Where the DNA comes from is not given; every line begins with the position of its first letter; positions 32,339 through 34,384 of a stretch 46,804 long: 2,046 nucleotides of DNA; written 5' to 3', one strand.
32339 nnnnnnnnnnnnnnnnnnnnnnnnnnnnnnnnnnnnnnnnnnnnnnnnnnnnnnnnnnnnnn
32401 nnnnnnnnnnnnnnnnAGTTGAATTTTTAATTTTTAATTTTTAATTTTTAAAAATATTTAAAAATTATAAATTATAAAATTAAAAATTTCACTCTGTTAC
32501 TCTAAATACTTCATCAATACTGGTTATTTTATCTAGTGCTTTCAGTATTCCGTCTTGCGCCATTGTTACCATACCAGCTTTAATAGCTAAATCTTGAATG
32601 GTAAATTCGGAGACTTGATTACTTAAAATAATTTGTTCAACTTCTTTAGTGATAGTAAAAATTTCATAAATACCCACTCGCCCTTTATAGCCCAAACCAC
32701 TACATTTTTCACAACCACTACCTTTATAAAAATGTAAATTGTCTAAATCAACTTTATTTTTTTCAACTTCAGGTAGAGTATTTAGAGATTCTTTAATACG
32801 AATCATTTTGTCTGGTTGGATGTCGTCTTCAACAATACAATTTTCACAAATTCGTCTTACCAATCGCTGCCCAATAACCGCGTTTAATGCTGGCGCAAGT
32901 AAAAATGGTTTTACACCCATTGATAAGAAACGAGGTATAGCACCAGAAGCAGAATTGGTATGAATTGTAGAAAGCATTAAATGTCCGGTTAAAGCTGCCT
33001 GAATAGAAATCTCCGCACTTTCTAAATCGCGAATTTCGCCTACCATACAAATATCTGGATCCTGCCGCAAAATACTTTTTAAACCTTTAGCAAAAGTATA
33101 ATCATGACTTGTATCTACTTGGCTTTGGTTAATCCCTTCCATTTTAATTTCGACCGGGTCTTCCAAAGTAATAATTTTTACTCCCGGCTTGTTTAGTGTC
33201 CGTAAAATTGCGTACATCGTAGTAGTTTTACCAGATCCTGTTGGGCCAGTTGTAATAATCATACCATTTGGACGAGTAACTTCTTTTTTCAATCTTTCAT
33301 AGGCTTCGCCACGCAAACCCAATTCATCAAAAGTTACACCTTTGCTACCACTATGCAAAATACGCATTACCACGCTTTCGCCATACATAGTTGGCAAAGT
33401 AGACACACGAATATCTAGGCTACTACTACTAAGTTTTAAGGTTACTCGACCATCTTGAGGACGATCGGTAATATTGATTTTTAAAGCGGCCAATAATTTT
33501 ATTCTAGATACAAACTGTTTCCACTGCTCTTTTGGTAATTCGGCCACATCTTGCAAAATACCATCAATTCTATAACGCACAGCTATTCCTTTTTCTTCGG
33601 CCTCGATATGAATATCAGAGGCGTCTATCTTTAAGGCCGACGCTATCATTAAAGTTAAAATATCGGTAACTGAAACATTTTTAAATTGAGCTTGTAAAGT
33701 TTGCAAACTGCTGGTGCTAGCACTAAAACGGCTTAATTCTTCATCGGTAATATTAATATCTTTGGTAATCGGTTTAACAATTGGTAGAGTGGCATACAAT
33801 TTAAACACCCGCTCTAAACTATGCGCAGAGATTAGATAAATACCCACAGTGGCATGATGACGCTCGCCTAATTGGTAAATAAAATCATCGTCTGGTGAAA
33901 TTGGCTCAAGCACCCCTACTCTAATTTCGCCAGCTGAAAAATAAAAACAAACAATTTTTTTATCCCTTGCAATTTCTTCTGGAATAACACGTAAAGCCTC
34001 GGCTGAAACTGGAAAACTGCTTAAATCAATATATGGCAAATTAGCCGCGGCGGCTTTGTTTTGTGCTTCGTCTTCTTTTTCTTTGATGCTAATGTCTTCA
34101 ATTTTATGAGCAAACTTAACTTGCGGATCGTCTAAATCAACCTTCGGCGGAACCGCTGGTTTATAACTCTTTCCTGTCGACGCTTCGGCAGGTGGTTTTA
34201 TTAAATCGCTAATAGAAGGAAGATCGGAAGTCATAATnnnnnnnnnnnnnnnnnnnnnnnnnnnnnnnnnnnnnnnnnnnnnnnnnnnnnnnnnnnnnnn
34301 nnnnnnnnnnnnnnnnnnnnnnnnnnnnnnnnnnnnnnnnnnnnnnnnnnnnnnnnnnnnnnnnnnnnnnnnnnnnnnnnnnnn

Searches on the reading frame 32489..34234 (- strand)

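Call 75: search_protein_families(library=pfam, proteins=[window:32489-34234:-], max_evalue=0.00001)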
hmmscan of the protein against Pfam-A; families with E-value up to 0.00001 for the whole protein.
window:32489-34234:- (581 aa): 1 family
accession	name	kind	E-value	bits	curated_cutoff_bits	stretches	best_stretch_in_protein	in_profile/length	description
PF00437.27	T2SSE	-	1.5e-119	399.4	24.9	1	188-578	7-370/370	Type II/IV secretion system protein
